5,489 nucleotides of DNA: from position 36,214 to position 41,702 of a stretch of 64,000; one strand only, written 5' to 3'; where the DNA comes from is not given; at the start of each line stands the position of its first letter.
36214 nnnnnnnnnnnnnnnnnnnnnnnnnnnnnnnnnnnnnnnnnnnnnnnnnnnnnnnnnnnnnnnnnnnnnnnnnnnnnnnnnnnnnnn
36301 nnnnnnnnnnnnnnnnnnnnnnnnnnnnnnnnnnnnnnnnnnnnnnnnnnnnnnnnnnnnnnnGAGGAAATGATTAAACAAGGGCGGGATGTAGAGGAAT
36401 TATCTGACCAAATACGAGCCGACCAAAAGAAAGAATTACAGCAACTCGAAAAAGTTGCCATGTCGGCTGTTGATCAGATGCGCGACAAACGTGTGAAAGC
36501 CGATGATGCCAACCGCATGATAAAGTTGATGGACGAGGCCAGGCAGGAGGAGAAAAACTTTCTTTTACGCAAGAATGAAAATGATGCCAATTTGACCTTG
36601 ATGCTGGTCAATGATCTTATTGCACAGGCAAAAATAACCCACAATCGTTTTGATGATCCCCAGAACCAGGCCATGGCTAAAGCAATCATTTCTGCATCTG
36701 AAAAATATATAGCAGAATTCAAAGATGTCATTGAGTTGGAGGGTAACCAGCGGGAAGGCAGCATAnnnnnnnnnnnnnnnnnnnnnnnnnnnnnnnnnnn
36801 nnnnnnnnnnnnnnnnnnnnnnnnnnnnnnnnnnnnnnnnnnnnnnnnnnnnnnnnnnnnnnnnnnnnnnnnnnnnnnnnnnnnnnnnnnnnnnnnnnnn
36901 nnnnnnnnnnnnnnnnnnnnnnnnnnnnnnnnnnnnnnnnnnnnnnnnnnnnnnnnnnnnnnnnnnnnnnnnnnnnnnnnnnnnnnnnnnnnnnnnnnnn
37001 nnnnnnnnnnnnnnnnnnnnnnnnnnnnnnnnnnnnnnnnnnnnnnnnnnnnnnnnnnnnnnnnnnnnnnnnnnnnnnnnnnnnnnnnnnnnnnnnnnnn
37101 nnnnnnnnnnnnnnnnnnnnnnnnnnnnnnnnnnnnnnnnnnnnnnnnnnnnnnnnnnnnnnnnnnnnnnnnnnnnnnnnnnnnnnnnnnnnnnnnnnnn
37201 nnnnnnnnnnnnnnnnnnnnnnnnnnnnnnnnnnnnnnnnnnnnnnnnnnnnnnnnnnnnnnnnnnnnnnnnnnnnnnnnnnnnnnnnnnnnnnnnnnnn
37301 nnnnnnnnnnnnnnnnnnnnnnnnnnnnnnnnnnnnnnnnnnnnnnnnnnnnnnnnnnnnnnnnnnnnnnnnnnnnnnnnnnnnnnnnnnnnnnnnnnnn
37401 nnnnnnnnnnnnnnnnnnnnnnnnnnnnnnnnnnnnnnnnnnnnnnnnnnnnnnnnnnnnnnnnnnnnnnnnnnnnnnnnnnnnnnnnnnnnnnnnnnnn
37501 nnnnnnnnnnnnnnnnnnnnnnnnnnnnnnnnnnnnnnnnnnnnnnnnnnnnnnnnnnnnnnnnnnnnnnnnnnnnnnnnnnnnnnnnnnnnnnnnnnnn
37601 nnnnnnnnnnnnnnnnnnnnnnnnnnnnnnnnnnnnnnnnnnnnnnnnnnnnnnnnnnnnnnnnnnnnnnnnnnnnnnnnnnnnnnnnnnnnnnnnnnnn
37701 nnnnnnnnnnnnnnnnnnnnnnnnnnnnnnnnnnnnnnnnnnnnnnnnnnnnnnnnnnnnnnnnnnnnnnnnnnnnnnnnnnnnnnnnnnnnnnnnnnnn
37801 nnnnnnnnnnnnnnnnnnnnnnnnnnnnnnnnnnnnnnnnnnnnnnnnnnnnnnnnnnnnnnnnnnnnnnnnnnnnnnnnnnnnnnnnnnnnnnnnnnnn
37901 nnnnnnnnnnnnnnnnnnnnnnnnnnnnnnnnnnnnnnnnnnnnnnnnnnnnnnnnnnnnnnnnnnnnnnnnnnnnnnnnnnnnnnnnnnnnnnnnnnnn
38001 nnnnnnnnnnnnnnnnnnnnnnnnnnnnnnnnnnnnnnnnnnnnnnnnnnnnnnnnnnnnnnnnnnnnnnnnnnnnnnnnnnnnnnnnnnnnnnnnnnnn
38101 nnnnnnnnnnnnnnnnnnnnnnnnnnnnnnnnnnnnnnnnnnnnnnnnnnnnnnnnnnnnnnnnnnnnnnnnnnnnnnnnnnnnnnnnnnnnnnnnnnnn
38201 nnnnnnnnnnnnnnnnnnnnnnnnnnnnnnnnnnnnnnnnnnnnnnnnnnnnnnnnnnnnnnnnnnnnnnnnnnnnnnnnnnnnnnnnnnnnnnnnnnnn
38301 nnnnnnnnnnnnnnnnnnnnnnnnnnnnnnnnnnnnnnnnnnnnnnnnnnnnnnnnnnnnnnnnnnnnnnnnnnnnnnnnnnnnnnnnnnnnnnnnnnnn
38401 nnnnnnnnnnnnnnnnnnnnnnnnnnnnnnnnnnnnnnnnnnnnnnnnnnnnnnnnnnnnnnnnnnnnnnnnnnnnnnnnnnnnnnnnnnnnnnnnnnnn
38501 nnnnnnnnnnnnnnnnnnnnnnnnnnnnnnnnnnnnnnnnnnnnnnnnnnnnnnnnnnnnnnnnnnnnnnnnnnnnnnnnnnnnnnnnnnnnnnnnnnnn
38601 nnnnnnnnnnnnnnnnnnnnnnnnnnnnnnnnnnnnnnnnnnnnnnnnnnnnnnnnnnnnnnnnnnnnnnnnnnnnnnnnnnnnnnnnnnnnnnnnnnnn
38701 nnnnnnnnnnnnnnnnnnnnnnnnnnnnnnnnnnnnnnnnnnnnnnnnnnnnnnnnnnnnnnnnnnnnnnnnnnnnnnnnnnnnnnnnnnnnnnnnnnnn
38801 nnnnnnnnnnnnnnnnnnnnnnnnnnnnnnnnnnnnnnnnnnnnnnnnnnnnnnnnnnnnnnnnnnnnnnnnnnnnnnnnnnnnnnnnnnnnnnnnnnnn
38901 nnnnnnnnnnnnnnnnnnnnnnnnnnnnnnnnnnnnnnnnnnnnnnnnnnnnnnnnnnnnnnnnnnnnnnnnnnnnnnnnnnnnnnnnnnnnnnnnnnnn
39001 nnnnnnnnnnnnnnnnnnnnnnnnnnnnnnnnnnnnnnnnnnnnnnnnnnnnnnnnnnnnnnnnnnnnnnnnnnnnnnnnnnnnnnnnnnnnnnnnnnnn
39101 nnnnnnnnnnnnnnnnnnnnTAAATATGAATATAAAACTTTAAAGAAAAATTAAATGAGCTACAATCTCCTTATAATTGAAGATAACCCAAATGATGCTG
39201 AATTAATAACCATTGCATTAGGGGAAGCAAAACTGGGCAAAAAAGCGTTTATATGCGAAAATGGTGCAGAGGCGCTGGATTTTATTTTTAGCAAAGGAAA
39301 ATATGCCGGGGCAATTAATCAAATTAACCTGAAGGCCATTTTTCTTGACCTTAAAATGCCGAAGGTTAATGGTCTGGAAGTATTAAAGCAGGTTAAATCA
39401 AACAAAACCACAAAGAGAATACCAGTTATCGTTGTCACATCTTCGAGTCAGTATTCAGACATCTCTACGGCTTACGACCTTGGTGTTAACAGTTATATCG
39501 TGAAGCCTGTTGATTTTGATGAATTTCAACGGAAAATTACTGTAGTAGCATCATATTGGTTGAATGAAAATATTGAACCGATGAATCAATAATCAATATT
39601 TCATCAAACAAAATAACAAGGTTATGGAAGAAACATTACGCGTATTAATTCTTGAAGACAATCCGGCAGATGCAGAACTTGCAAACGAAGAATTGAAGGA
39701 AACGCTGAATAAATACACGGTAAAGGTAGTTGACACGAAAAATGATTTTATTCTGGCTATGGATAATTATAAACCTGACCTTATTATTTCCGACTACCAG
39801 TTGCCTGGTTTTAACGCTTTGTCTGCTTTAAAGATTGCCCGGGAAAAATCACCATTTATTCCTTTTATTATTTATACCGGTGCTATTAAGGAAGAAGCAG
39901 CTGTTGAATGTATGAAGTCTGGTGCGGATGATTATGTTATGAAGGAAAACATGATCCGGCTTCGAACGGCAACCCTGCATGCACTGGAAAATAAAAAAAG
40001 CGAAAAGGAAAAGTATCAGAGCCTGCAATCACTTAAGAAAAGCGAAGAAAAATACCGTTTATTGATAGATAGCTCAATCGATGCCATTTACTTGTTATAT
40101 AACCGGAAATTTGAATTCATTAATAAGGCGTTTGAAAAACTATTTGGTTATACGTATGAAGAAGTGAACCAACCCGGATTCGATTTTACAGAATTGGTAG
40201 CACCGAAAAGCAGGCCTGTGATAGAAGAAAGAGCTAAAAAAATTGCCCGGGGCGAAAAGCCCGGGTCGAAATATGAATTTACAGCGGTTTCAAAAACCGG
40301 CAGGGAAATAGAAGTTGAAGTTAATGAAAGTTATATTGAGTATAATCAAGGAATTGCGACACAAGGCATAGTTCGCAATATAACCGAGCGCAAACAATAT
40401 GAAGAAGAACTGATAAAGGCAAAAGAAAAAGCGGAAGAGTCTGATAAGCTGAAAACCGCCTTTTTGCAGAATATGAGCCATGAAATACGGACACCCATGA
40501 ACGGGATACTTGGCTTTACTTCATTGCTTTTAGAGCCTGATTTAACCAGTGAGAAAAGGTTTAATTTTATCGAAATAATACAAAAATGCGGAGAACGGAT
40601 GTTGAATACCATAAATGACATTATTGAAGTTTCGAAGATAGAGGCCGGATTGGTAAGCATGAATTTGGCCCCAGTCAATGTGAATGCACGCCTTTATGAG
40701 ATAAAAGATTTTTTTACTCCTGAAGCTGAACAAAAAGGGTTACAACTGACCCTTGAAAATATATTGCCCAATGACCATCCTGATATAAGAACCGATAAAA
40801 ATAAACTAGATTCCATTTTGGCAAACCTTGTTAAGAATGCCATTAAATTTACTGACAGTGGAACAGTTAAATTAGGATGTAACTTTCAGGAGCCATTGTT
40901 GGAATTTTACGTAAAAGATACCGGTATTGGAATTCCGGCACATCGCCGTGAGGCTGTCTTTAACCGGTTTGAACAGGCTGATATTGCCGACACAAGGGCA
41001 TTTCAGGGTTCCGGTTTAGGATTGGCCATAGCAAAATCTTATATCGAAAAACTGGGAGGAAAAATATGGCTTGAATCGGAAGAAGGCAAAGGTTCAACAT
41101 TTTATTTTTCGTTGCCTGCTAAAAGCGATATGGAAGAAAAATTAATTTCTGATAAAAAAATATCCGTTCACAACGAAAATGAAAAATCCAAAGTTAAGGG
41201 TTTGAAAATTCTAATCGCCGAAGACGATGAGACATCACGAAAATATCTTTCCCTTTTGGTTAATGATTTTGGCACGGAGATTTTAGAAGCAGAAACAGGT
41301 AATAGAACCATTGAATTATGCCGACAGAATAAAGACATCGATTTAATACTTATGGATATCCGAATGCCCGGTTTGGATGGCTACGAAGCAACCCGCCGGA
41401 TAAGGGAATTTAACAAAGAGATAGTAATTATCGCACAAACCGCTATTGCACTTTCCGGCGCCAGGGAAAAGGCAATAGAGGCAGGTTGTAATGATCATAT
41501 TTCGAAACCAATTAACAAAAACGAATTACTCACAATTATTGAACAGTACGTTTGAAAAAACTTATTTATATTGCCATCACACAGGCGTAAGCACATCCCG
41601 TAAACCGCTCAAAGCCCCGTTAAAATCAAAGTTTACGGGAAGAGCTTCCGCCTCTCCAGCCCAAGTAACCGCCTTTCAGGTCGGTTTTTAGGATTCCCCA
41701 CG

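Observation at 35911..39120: Sensor kinase whose ~690-aa periplasmic region is a tandem array of five helical E-K-N-F-L-L-R modules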

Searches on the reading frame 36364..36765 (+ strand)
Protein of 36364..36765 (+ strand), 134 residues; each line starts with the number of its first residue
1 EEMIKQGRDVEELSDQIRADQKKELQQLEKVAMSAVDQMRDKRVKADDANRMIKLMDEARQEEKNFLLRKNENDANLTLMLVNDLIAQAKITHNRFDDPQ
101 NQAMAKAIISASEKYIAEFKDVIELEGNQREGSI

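Call 74: search_protein_representatives(alignment_id=A4)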
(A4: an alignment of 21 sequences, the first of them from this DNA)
Query: 21 sequences, 134 profile positions. Proteins with E-value up to 0.001 (for the whole library): 1918; up to 1e-10: 722; up to 1e-30: 252. The best 150 are listed.
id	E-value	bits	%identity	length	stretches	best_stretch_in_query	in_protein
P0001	4.0e-177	596.5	-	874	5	1-131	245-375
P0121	2.4e-138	470.9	-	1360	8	2-133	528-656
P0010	3.5e-138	470.4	-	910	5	1-134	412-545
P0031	2.2e-126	432.2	-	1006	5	2-133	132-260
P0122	1.5e-124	426.2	-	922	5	2-132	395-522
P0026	5.5e-115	395.3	-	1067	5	1-127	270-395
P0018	4.9e-108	372.8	-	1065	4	3-132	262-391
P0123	1.0e-103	358.8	-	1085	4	1-133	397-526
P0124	1.3e-102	355.3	-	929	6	2-133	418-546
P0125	2.8e-97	338.0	-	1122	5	2-132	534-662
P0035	1.5e-92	322.7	-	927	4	2-133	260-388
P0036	2.7e-90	315.4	-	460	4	1-130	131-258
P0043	1.8e-88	309.5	-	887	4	1-133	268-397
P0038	1.7e-87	306.4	-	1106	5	3-131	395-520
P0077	2.1e-87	306.0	-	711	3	1-122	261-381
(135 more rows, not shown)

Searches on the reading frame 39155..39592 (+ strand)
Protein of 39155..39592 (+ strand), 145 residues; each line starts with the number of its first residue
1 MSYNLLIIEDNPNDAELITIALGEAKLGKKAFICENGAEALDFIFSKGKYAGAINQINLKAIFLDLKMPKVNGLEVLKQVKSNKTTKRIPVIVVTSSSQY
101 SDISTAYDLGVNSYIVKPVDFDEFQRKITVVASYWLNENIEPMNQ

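Call 9: search_protein_families(library=ncbifam, proteins=[window:39155-39589:+], max_evalue=0.01)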
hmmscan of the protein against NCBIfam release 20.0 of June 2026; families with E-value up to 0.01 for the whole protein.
window:39155-39589:+ (145 aa): 87 families (the best 25 are shown)
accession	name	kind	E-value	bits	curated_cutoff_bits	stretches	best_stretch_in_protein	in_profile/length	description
NF038297.2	hybrid_HK_HrmK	equivalog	1e-14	54.1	725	1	3-125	491-601/607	hybrid histidine kinase/response regulator HrmK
TIGR02154.1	PhoB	equivalog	2e-13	50.1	296.2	1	1-131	1-119/226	phosphate regulon transcriptional regulator PhoB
NF007135.0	PRK09581.1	equivalog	2.5e-13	49.6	474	1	4-120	4-108/457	PleD family two-component system response regulator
NF007969.0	PRK10693.1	equivalog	4e-13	49.1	329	1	4-128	9-120/337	two-component system response regulator RssB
TIGR01387.1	cztR_silR_copR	subfamily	8.7e-13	48.4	279.2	1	5-128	1-110/218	heavy metal response regulator transcription factor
NF008318.0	PRK11107.1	equivalog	2.2e-12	45.9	890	1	4-128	669-781/920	two-component sensor histidine kinase BarA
TIGR02875.1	spore_0_A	equivalog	7.8e-12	45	200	1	5-133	5-123/262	sporulation transcription factor Spo0A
NF011874.0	PRK15347.1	equivalog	8.2e-12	44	852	1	5-144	693-822/921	two component system sensor kinase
NF040689.1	MtrAB_MtrA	equivalog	1.4e-11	44.1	300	1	5-127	1-108/219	MtrAB system response regulator MtrA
NF008469.0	PRK11361.1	equivalog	1.6e-11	43.6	714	1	4-125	6-113/461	acetoacetate metabolism transcriptional regulator AtoC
NF053854.1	RespRegPhoBBctds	equivalog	2e-11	43.6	270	1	54-131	37-114/225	two-component system response regulator PhoB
NF012023.0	PRK15479.1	equivalog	6.5e-11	42.2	337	1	5-129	3-113/224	transcriptional regulator TctD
NF045944.1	ResRegRpaBCyano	equivalog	1.2e-10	41.2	330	1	7-131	2-111/229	response regulator transcription factor RpaB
NF045901.1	HisKinLetSLeg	equivalog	1.4e-10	39.8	1650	1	3-131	672-788/906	two-component system sensor histidine kinase LetS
NF007935.0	PRK10651.1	equivalog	1.8e-10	40.3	250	1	56-132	50-124/216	two-component system response regulator NarL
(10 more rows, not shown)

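Call 82: find_encoding_contigs(protein=window:39155-39592:+, flank=5000, max_places=8)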
Protein window:39155-39592:+ (145 aa): 2 contigs read that carry it; 2 places shown.
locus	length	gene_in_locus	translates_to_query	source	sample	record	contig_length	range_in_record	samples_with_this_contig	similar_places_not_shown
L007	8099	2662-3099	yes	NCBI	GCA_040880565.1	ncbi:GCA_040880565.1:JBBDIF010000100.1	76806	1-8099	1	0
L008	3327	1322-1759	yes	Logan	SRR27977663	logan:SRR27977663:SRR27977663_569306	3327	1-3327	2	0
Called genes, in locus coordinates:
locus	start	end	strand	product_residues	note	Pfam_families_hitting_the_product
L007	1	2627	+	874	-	PF00672:HAMP (weak), PF00512:HisKA, PF02518:HATPase_c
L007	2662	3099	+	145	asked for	PF00072:Response_reg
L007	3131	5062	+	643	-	PF00072:Response_reg, PF00989:PAS (weak), PF13188:PAS_8 (weak), PF13426:PAS_9, PF00512:HisKA, PF02518:HATPase_c, PF00072:Response_reg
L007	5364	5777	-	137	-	PF02082:Rrf2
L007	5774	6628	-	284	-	-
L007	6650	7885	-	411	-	-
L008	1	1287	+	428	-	?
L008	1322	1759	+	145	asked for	PF00072:Response_reg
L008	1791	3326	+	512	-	?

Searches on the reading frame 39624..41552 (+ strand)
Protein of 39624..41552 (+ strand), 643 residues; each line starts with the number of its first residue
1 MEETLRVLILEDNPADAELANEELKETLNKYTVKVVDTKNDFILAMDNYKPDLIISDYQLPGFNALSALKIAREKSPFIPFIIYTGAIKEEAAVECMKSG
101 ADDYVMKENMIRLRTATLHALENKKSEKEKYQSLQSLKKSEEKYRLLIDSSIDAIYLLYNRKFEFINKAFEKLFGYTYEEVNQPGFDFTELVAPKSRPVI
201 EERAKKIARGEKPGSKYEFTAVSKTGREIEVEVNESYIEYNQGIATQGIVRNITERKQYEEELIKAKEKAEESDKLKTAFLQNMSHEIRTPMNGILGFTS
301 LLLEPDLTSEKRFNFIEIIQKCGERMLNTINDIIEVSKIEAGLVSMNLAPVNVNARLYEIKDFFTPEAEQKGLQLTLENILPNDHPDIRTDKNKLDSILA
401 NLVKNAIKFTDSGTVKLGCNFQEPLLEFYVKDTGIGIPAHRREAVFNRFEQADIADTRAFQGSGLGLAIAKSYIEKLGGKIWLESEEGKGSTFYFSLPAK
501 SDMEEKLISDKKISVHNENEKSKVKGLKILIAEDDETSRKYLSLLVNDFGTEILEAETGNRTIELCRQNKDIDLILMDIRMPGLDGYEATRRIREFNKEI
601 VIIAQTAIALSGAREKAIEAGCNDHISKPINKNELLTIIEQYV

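Call 9: search_protein_families(library=ncbifam, proteins=[window:39624-41552:+], max_evalue=0.01)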
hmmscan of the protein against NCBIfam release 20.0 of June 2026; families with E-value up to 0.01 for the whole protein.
window:39624-41552:+ (643 aa): 165 families (the best 25 are shown)
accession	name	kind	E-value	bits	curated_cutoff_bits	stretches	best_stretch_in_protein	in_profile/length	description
NF008318.0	PRK11107.1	equivalog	1.3e-91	308.1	890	3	262-501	278-520/920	two-component sensor histidine kinase BarA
TIGR02956.1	TMAO_torS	equivalog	1.5e-91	308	676.5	2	264-642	451-819/967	TMAO reductase system sensor histidine kinase/response regulator TorS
NF041947.1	LuxQ_Vibrio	equivalog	1.9e-89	300.6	1200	2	244-642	441-838/843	quorum-sensing autoinducer 2 sensor kinase/phosphatase LuxQ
NF038297.2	hybrid_HK_HrmK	equivalog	1.6e-84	284.7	725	2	249-642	207-607/607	hybrid histidine kinase/response regulator HrmK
NF008302.0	PRK11091.1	equivalog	8.2e-84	282.2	838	1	112-642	127-642/779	aerobic respiration two-component sensor histidine kinase ArcB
NF047874.1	MASE3_PAS_HK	subfamily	1.8e-75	255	560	1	110-522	243-647/655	MASE3 domain-containing sensor histidine kinase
NF045901.1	HisKinLetSLeg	equivalog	3.9e-73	246.8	1650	3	244-495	260-514/906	two-component system sensor histidine kinase LetS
NF011874.0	PRK15347.1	equivalog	4.1e-73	246.8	852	2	261-504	382-619/921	two component system sensor kinase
NF008099.0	PRK10841.1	equivalog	5.3e-68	229.7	920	3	250-500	443-691/949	two-component system sensor histidine kinase RcsC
NF046044.1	PnpS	equivalog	1.3e-58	198.8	400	1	127-498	40-390/390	two-component system histidine kinase PnpS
NF041832.1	near_NosP_CTERM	subfamily_domain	1.1e-53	182.7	400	1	273-640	3-367/370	NahK/ErcS family hybrid sensor histidine kinase/response regulator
NF047465.1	hybrid_HK_LvrA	exception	2.3e-53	181.4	1200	1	249-640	174-581/819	hybrid histidine kinase/response regulator LvrA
NF007420.1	PRK09959.1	equivalog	1.1e-52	178.8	1995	1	251-641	686-1072/1197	acid-sensing system histidine kinase EvgS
NF041880.1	EPS_EpsF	equivalog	5.6e-52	176.8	900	2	17-498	7-492/492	response regulator EpsF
NF033092.0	HK_WalK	equivalog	1.2e-50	172.7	725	1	271-498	366-593/594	cell wall metabolism sensor histidine kinase WalK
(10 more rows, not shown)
